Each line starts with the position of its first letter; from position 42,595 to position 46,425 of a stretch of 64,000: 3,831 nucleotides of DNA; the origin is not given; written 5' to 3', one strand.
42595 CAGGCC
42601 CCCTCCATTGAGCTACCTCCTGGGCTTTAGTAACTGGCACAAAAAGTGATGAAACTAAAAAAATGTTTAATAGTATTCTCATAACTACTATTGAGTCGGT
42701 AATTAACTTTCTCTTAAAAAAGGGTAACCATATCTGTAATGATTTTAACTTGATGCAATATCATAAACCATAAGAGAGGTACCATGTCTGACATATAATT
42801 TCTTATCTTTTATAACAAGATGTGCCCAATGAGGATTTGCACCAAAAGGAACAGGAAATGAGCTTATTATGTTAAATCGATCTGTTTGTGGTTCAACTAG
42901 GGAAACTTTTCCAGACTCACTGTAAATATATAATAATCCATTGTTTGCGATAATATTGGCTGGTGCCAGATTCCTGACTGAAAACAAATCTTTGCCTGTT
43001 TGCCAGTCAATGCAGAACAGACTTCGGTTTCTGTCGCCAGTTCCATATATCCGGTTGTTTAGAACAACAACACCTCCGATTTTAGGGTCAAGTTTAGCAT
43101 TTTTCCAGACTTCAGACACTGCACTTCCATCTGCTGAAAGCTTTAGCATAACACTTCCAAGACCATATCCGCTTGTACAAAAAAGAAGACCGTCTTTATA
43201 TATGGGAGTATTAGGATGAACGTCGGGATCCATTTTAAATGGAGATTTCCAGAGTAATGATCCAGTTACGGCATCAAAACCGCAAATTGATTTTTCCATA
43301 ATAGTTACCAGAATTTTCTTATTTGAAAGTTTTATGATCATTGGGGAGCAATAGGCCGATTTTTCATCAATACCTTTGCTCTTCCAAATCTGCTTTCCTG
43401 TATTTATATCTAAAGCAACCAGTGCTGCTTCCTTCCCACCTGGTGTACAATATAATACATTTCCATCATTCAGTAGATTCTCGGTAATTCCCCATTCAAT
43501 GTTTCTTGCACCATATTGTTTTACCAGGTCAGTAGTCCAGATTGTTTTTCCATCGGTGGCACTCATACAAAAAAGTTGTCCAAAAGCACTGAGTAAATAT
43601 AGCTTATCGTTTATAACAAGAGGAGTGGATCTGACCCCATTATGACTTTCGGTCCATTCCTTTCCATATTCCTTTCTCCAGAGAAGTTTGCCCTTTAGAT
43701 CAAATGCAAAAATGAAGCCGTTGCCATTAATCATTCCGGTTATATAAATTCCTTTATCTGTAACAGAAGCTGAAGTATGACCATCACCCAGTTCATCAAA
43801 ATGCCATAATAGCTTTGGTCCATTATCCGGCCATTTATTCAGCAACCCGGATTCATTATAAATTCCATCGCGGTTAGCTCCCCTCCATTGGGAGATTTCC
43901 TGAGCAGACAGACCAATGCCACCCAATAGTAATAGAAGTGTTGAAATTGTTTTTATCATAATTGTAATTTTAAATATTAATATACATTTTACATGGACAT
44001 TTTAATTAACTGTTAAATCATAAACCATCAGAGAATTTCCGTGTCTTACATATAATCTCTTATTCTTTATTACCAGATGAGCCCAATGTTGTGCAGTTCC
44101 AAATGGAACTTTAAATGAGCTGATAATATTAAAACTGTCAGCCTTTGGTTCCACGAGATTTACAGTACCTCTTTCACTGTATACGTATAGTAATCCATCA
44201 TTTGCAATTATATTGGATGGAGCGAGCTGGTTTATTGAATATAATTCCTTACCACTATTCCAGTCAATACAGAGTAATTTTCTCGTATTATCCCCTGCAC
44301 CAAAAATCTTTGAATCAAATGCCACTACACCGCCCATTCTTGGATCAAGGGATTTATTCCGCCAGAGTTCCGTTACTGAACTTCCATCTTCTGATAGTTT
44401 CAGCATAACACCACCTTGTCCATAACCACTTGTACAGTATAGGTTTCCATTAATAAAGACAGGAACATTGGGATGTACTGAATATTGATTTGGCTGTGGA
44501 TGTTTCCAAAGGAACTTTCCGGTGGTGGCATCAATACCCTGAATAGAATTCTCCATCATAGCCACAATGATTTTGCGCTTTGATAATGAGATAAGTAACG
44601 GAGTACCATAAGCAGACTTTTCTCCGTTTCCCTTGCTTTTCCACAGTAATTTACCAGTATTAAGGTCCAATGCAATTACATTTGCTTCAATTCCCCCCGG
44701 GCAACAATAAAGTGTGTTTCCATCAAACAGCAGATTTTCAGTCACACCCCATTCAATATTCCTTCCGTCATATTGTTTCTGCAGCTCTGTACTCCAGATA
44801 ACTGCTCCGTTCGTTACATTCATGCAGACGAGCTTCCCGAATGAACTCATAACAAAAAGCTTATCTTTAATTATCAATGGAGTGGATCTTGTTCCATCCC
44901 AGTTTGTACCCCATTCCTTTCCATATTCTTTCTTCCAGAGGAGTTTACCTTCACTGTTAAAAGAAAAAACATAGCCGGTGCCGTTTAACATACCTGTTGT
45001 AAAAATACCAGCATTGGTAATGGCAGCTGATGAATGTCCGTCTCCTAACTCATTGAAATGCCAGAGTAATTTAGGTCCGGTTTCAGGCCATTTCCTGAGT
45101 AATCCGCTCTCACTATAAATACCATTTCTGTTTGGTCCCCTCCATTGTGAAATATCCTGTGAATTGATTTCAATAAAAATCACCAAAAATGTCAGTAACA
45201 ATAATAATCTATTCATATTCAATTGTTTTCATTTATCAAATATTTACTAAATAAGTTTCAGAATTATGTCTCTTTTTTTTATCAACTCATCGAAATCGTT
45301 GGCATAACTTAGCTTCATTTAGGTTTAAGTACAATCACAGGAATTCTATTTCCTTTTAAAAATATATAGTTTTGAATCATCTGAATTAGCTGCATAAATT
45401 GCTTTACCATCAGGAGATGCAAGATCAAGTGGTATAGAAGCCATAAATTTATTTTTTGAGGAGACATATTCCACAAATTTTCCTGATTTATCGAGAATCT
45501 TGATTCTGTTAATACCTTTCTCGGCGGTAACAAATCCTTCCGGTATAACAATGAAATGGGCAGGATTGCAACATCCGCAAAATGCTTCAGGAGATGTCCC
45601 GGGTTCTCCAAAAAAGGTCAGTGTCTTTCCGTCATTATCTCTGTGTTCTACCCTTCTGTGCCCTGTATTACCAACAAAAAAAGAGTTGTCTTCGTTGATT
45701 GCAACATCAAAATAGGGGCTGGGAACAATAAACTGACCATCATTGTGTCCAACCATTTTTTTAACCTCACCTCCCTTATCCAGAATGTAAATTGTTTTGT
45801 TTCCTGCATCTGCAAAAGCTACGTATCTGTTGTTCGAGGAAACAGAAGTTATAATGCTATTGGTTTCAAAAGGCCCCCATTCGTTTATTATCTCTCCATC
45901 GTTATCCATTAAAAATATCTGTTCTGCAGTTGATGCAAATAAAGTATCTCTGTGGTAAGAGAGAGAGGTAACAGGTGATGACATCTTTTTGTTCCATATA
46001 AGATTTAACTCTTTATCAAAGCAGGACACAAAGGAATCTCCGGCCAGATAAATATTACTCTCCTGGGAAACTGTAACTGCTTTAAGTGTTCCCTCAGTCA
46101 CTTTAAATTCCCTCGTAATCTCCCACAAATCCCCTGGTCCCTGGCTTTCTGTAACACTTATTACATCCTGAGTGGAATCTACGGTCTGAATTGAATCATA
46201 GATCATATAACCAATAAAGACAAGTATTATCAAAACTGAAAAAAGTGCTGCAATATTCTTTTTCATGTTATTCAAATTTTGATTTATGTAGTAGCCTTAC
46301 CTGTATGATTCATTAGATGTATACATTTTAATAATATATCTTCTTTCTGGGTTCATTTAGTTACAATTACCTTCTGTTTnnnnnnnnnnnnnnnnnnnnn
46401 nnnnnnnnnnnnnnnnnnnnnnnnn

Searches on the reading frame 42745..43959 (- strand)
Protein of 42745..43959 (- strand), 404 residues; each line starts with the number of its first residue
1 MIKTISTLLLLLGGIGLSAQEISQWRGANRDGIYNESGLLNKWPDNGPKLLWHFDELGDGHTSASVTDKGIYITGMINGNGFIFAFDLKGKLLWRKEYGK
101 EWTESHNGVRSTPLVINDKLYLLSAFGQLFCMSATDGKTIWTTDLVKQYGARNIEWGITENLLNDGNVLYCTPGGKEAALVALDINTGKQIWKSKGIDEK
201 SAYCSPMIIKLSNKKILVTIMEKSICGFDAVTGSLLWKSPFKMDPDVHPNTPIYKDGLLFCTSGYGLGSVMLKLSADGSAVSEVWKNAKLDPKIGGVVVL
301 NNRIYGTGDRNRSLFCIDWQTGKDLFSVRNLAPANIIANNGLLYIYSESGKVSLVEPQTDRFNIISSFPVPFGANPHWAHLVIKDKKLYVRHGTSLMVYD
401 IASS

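Call 4: search_protein_families(library=pfam, proteins=[window:42745-43959:-], max_evalue=0.01)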
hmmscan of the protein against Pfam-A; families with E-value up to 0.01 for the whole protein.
window:42745-43959:- (404 aa): 4 families
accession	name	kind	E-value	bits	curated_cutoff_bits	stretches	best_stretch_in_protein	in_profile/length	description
PF13360.13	PQQ_2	-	4e-22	79.5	27.6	1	81-325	3-230/233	Outer membrane protein assembly factor BamB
PF13570.13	Beta-prop_ACSF4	-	7e-12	45.8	133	2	177-325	112-248/329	Beta-alanine-activating enzyme, beta-propeller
PF01011.28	PQQ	-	2e-10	40.5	26.7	1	101-146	41-86/595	Glucose/ethanol/alcohol dehydrogenase, beta-propeller domain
PF22701.2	Mala_s_1-like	-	0.0084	16.3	27.5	0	63-189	44-162/195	Mal s 1 allergenic protein-like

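Call 5: search_protein_families(library=ncbifam, proteins=[window:42745-43959:-], max_evalue=0.01)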
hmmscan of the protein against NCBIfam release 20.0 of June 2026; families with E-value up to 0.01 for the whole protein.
window:42745-43959:- (404 aa): 5 families
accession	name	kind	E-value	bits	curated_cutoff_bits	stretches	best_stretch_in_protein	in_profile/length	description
TIGR03300.1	assembly_YfgL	equivalog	3.4e-16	58.9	285.2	1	89-238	39-170/377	outer membrane protein assembly factor BamB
TIGR03075.1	PQQ_enz_alc_DH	subfamily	7.2e-16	57.9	480.05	1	104-243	56-201/530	PQQ-dependent dehydrogenase, methanol/ethanol family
NF008351.0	PRK11138.1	equivalog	1.9e-14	52.9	423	2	112-243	64-190/394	outer membrane protein assembly factor BamB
TIGR04528.1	acido_non_PQQ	subfamily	3e-11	42.8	650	1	104-239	45-179/493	acido-empty-quinoprotein group A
TIGR03074.1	PQQ_membr_DH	subfamily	1.7e-06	26.2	832.65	1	109-149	205-245/783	membrane-bound PQQ-dependent dehydrogenase, glucose/quinate/shikimate family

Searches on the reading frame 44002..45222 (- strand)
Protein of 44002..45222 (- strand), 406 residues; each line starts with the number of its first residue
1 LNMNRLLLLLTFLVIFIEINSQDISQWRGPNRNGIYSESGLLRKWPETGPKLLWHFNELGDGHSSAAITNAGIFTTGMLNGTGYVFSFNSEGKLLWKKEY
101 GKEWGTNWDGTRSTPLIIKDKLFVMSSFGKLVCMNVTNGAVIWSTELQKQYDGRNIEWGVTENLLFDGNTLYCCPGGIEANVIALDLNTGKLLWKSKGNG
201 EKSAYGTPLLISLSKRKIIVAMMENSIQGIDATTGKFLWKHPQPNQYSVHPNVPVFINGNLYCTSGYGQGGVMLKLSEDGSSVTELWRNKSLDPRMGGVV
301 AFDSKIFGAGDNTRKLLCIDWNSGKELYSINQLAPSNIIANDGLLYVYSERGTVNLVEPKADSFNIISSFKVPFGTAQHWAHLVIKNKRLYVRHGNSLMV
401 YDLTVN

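Call 7: search_protein_families(library=pfam, proteins=[window:44002-45222:-], max_evalue=0.001)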
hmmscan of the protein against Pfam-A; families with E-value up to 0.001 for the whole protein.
window:44002-45222:- (406 aa): 5 families
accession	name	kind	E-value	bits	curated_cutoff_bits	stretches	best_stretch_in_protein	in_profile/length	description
PF13360.13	PQQ_2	-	1.1e-22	81.3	27.6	1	83-268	3-179/233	Outer membrane protein assembly factor BamB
PF13570.13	Beta-prop_ACSF4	-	1.5e-20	74.3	133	2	113-331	7-211/329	Beta-alanine-activating enzyme, beta-propeller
PF01011.28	PQQ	-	1.7e-08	34.1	26.7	0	110-152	48-90/595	Glucose/ethanol/alcohol dehydrogenase, beta-propeller domain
PF23727.1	Beta-prop_FAM234A_B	-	6.2e-05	22.1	26.4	0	132-210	55-131/467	FAM234A/B beta-propeller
PF25293.1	Beta-prop_EMC1_N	-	9.6e-05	22.6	34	0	214-246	30-62/219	EMC1 N-terminal beta-propeller domain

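Call 18: search_protein_families(library=ncbifam, proteins=[window:44002-45222:-], max_evalue=0.001)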
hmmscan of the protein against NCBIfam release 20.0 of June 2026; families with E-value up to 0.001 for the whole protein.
window:44002-45222:- (406 aa): 5 families
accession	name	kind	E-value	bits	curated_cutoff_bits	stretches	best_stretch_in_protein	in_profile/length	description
TIGR03300.1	assembly_YfgL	equivalog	2.3e-17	62.7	285.2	1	93-355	41-292/377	outer membrane protein assembly factor BamB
NF008351.0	PRK11138.1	equivalog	1.2e-16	60.3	423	2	114-243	64-188/394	outer membrane protein assembly factor BamB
TIGR03075.1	PQQ_enz_alc_DH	subfamily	5.8e-16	58.2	480.05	1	109-243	59-199/530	PQQ-dependent dehydrogenase, methanol/ethanol family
TIGR04528.1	acido_non_PQQ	subfamily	8.5e-10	38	650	1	179-265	400-482/493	acido-empty-quinoprotein group A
TIGR03074.1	PQQ_membr_DH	subfamily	2.7e-06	25.5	832.65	0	111-152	205-246/783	membrane-bound PQQ-dependent dehydrogenase, glucose/quinate/shikimate family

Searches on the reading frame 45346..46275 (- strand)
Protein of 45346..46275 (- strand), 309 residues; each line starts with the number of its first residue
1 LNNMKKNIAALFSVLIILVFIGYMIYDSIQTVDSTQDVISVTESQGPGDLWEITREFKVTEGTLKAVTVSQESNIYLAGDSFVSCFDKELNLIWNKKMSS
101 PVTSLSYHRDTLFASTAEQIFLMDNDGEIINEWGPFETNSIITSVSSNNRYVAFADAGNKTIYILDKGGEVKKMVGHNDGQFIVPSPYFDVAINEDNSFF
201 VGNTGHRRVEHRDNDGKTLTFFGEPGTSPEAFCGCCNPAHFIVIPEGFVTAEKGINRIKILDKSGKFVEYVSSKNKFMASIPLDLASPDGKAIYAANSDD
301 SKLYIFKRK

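Call 4: search_protein_families(library=pfam, proteins=[window:45346-46275:-], max_evalue=0.01)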
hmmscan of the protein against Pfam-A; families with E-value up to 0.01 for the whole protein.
window:45346-46275:- (309 aa): 3 families
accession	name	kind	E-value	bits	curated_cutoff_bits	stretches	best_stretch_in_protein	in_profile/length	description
PF18975.6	DUF5711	-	1.3e-05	25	26.3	0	114-173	33-89/344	Family of unknown function (DUF5711)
PF13570.13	Beta-prop_ACSF4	-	0.0049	16.7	133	1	72-204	145-280/329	Beta-alanine-activating enzyme, beta-propeller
PF00400.38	WD40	-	0.0075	17.3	27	0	287-306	20-38/39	WD domain, G-beta repeat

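Call 5: search_protein_families(library=ncbifam, proteins=[window:45346-46275:-], max_evalue=0.01)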
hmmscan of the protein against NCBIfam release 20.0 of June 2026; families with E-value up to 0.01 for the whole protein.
window:45346-46275:- (309 aa): 1 family
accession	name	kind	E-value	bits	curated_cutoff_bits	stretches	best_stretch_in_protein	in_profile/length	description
NF035926.1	scyF_NHL_VPEP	equivalog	3.1e-08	33.2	350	1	113-229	178-290/376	scytonemin biosynthesis PEP-CTERM protein ScyF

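Call 73: predict_structure(alignment_id=A3)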
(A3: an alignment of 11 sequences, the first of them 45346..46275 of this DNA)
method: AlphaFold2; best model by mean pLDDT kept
length: 309 residues; sequences in the alignment: 11
mean_pLDDT: 82.5   pTM: 0.79
mean pLDDT of the five models: 82.5, 81.7, 81.3, 81.2, 81.1
residues with pLDDT >= 90: 177; 70-90: 67; 50-70: 27; < 50: 38
segments of 3 or more residues with pLDDT < 50: 1-7, 22-46
pLDDT, mean of each block of 10 residues (from residue 1): 47 50 40 31 48 92 94 95 96 96 95 96 97 91 95 94 95 85 81 94 88 92 87 75 93 84 91 68 86 92 92
secondary structure, 60 per line:
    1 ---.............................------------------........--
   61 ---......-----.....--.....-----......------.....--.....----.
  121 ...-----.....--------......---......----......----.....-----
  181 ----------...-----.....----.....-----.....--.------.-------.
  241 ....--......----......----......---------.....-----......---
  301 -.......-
elements in order: H4-32 E51-58 E64-69 E75-79 E82-86 E92-97 E104-108 E111-115 E120-123 E129-133 E142-147 E151-156 E161-166 E171-175 E191-193 E199-203 E208-212 E218-222 E240-244 E247-252 E257-262 E267-272 E282-286 E292-297 E302-308

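Call 75: fold_search(model_id=the predicted structure, library=pdb)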
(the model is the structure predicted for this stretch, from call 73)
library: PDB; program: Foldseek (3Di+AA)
matches with E <= 10: 1692; with E <= 0.001: 1263
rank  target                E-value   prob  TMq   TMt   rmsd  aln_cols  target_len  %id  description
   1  7b2r_A                8.1e-15  1.00  0.71  0.79   2.9       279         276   18  Crystal structure of NHL domain of TRIM2 (released 2021-01-13)
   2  6d69                  1.1e-14  1.00  0.72  0.76   2.9       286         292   16  Crystal Structure of the NHL Repeat Region of D. melanogaster Thin (released 2019-04-24)
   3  1q7f_B                1.5e-14  1.00  0.67  0.73   3.4       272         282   16  Brain Tumor NHL domain (released 2003-10-21)
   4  7b96_A                2.6e-14  1.00  0.72  0.79   3.0       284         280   18  NHL domain of human TRIM2 (released 2022-01-12)
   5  7qrv_A                2.8e-14  1.00  0.72  0.80   2.9       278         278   17  Crystal structure of NHL domain of TRIM2 (full C-terminal) (released 2022-05-04)
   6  7b2r_B                3.8e-14  1.00  0.70  0.79   3.0       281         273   18  Crystal structure of NHL domain of TRIM2 (released 2021-01-13)
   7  7qrv_D                5.3e-14  1.00  0.71  0.77   3.2       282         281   17  Crystal structure of NHL domain of TRIM2 (full C-terminal) (released 2022-05-04)
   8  7qrv_B                5.9e-14  1.00  0.72  0.80   2.8       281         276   18  Crystal structure of NHL domain of TRIM2 (full C-terminal) (released 2022-05-04)
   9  5ex7_A                1.1e-13  1.00  0.66  0.74   3.7       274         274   18  Crystal structure of Brat NHL domain in complex with an 8-nt hunchback mRNA (released 2015-12-09)
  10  4zlr_B                1.8e-13  1.00  0.68  0.75   3.3       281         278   16  Structure of the Brat-NHL domain bound to consensus RNA motif (released 2015-11-11)
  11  4zlr_A                4.0e-13  1.00  0.66  0.73   3.6       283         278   16  Structure of the Brat-NHL domain bound to consensus RNA motif (released 2015-11-11)
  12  6xg7                  4.5e-13  1.00  0.71  0.76   3.1       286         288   15  1.3 A Resolution Structure of the of the NHL Repeat Region of D. melanogaster Thin (released 2020-12-16)
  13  1q7f_A                4.7e-13  1.00  0.69  0.76   3.2       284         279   15  Brain Tumor NHL domain (released 2003-10-21)
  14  7jvr_B                1.1e-12  1.00  0.59  0.54  11.3       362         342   10  Cryo-EM structure of Bromocriptine-bound dopamine receptor 2 in complex with Gi protein (released 2021-02-24)
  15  7qrw                  2.1e-12  1.00  0.68  0.76   3.4       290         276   17  Crystal structure of NHL domain of TRIM3 (released 2022-05-04)
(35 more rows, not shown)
